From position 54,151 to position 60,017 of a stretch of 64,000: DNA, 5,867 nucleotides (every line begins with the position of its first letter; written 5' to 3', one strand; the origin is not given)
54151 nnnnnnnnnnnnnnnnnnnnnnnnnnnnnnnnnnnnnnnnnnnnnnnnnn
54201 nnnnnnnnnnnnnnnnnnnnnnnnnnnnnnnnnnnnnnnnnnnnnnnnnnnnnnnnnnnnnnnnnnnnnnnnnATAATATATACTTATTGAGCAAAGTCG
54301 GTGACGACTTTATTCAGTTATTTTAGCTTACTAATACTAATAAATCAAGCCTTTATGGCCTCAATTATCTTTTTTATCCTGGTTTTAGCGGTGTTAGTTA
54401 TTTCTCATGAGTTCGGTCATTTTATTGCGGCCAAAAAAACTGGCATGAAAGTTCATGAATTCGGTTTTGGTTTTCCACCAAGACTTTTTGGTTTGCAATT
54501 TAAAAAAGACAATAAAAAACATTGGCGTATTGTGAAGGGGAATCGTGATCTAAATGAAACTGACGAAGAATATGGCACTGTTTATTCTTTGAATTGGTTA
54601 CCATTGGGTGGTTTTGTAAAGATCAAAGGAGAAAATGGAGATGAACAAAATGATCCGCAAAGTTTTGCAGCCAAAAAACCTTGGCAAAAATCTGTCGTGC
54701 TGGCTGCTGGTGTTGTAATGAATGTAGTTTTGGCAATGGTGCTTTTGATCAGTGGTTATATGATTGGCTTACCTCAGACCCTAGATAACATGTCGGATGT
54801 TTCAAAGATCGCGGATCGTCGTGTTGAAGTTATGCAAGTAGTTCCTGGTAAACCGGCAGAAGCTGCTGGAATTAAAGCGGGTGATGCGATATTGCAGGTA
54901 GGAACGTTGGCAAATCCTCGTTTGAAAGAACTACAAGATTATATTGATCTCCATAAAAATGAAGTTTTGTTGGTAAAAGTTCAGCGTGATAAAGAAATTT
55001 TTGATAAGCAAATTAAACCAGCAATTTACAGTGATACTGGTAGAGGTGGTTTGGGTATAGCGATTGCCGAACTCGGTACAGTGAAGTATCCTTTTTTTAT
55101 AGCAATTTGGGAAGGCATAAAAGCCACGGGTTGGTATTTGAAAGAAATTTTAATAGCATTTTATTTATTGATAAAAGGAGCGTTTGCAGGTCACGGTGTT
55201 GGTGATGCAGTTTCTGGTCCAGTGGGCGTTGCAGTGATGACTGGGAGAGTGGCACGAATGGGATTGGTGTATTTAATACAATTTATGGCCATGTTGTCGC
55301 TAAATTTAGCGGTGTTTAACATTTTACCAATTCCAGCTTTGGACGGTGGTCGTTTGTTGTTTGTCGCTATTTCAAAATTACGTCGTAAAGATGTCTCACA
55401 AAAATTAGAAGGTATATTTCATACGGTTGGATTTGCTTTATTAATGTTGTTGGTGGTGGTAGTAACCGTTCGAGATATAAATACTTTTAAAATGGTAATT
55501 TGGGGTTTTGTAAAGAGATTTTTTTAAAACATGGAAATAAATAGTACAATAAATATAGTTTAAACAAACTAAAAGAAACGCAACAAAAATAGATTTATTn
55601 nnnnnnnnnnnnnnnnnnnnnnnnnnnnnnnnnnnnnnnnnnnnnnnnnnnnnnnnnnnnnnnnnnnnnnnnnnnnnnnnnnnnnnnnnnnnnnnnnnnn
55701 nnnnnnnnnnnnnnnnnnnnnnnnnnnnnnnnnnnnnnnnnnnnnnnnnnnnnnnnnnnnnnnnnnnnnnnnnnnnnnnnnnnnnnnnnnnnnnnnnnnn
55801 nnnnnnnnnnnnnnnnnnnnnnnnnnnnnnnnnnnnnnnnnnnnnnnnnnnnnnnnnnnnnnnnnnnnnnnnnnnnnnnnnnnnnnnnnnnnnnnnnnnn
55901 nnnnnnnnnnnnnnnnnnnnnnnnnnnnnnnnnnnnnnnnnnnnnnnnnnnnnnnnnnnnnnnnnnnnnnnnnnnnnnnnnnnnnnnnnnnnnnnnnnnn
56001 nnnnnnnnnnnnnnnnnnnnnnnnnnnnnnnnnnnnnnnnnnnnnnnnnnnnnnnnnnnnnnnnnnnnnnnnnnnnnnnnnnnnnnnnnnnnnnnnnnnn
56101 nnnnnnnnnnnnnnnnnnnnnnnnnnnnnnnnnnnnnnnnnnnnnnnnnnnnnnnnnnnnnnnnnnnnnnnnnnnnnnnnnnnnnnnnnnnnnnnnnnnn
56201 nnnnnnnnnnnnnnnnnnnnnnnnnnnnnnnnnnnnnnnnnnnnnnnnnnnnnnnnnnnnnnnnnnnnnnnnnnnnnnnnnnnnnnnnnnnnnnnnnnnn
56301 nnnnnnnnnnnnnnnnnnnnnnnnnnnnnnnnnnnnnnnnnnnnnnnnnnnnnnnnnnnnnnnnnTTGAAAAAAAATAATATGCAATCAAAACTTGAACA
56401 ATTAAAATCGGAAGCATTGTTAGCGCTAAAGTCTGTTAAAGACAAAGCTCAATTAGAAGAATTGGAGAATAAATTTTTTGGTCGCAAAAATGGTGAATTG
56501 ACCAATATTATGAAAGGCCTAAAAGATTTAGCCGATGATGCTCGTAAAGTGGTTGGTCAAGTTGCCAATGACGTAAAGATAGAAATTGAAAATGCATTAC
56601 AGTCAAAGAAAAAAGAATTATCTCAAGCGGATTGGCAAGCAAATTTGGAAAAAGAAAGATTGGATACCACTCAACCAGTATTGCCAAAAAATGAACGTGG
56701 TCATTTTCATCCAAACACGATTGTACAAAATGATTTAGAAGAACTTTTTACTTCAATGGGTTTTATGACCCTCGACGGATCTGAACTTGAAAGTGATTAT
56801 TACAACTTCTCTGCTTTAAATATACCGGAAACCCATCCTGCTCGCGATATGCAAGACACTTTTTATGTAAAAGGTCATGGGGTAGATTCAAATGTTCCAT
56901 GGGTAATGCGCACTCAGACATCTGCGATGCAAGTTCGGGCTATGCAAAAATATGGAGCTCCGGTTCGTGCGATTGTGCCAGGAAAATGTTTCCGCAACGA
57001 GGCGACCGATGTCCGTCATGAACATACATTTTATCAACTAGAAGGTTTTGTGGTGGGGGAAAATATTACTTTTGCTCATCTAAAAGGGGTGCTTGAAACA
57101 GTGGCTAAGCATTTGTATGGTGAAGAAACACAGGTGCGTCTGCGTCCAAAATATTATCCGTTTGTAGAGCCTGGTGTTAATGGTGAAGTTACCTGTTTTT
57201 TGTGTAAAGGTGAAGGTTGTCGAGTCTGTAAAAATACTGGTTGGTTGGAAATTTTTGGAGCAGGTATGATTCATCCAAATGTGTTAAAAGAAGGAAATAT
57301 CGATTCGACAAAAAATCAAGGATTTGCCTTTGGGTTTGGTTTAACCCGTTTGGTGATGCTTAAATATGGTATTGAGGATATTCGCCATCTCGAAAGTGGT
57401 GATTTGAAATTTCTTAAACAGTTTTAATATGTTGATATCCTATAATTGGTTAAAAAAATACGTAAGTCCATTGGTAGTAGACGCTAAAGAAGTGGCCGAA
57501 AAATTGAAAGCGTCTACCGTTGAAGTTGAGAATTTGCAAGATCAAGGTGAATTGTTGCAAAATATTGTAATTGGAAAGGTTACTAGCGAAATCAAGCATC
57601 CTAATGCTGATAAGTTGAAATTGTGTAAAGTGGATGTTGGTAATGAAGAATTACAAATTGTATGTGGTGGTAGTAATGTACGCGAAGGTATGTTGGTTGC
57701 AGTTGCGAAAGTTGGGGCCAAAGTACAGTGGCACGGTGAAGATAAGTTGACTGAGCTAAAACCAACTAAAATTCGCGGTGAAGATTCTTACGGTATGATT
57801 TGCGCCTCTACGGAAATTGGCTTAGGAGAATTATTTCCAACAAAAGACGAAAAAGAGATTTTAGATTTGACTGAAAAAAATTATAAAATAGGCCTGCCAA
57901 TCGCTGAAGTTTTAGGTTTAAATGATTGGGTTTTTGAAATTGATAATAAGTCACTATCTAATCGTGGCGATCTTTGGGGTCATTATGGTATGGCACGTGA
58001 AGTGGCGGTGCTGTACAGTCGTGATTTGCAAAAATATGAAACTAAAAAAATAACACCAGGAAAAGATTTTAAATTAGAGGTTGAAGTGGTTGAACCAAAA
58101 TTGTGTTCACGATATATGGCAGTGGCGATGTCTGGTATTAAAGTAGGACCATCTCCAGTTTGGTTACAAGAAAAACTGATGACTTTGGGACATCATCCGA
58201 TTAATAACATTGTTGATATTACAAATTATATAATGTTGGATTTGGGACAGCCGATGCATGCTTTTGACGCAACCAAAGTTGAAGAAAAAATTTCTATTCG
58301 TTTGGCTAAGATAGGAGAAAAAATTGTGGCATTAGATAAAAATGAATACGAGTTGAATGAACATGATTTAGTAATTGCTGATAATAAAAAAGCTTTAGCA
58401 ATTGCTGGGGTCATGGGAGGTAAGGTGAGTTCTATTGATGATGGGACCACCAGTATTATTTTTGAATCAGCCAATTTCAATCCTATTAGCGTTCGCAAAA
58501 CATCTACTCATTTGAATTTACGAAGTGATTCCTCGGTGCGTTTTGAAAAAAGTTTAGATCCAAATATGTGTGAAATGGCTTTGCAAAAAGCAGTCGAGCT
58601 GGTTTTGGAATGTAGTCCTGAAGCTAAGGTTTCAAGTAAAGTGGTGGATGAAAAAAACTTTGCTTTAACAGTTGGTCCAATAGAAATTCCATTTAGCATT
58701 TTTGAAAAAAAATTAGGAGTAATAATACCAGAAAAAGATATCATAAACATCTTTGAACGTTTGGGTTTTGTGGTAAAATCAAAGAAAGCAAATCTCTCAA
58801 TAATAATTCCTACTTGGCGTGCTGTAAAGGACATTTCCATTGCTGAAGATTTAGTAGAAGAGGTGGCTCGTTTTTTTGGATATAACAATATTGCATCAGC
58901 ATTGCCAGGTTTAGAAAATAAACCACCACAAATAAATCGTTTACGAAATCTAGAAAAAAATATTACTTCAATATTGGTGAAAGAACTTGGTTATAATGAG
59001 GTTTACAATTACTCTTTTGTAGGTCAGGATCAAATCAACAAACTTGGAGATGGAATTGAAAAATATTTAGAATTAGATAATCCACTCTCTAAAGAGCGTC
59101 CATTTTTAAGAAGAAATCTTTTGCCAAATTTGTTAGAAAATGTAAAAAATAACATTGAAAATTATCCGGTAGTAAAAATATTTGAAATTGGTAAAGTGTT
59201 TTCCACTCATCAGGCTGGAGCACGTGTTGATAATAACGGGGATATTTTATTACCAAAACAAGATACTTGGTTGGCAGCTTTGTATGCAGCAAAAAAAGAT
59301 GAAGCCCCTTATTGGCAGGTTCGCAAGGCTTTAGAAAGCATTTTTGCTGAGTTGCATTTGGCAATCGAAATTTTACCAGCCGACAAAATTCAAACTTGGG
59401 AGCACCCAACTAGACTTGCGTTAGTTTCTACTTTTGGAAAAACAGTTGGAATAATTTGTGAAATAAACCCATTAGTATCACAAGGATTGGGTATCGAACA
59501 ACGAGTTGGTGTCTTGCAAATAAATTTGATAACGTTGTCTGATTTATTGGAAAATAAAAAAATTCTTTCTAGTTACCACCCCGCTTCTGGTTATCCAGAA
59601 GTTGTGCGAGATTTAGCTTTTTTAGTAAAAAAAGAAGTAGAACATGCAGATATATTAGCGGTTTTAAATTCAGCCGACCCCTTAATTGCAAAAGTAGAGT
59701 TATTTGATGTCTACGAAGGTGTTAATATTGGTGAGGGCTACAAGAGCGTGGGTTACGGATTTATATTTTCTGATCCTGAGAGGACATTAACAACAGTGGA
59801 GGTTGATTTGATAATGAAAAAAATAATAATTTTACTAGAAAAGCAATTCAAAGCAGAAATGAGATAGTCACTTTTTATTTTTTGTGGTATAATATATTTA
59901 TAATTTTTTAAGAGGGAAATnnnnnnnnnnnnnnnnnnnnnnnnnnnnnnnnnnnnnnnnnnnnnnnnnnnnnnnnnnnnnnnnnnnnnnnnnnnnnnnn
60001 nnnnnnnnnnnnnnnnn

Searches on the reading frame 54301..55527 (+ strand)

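Call 33: search_protein_families(library=pfam, proteins=[window:54301-55527:+], max_evalue=0.001)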
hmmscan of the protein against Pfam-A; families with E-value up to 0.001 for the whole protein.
window:54301-55527:+ (408 aa): 4 families
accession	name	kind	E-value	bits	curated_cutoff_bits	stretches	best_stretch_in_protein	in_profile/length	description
PF02163.28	Peptidase_M50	-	2.2e-52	178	27.2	2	90-384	44-221/221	Peptidase family M50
PF17820.7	PDZ_6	-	4.2e-08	33.3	27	1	177-229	2-54/54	PDZ domain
PF13180.12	PDZ_2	-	7.6e-07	29.8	27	1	172-232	11-72/80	PDZ domain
PF00595.29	PDZ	-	6.9e-06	26.8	23.2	1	164-201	19-53/81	PDZ domain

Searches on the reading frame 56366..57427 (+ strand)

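Call 33: search_protein_families(library=pfam, proteins=[window:56366-57427:+], max_evalue=0.001)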
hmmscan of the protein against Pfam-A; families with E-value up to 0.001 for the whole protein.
window:56366-57427:+ (353 aa): 2 families
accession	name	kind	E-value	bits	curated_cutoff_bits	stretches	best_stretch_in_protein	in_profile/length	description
PF01409.25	tRNA-synt_2d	-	9.8e-90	300.8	19.8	1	107-353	9-246/246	tRNA synthetases class II core domain (F)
PF02912.23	Phe_tRNA-synt_N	-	4.4e-17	62.2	22.3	1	25-94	1-69/69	Aminoacyl tRNA synthetase class II, N-terminal domain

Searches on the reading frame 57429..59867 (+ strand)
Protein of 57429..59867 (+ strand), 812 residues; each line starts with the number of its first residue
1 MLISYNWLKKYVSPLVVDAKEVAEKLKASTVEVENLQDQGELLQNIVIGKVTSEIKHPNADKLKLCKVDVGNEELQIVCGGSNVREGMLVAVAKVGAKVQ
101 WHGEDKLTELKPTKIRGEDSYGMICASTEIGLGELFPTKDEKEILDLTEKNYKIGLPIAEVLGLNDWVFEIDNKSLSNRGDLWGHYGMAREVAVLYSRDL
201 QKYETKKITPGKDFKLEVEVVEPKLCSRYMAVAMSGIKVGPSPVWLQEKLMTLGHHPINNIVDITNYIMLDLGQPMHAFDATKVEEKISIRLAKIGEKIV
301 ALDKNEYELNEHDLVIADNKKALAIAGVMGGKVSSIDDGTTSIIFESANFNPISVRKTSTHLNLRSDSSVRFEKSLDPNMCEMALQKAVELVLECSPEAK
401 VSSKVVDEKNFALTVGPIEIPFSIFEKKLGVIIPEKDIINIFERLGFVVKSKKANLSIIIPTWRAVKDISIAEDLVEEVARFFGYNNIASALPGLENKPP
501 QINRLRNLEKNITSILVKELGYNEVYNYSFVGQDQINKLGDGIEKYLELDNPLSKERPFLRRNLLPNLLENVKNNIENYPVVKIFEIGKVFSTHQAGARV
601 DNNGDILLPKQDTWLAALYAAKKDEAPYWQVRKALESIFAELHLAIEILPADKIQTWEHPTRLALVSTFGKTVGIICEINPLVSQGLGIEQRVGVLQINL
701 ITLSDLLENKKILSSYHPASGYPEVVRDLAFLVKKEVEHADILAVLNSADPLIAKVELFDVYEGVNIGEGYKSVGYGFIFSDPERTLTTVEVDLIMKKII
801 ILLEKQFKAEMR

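Call 33: search_protein_families(library=pfam, proteins=[window:57429-59867:+], max_evalue=0.001)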
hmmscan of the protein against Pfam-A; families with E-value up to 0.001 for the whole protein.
window:57429-59867:+ (812 aa): 5 families
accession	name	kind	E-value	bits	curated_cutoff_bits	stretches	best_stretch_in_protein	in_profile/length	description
PF03483.22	B3_4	-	1.2e-65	220.8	29.3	1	226-395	2-172/174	B3/4 domain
PF17759.6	tRNA_synthFbeta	-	7.9e-35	120.7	22.4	1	488-700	1-214/214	Phenylalanyl tRNA synthetase beta chain CLM domain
PF03147.19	FDX-ACB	-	1.4e-25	90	31.1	1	720-812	1-94/94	Ferredoxin-fold anticodon binding domain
PF01588.26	tRNA_bind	-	8.5e-19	67.9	27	1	46-137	1-77/96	Putative tRNA binding domain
PF03484.21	B5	-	3.9e-16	59.4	28.6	1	419-485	2-67/67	tRNA synthetase B5 domain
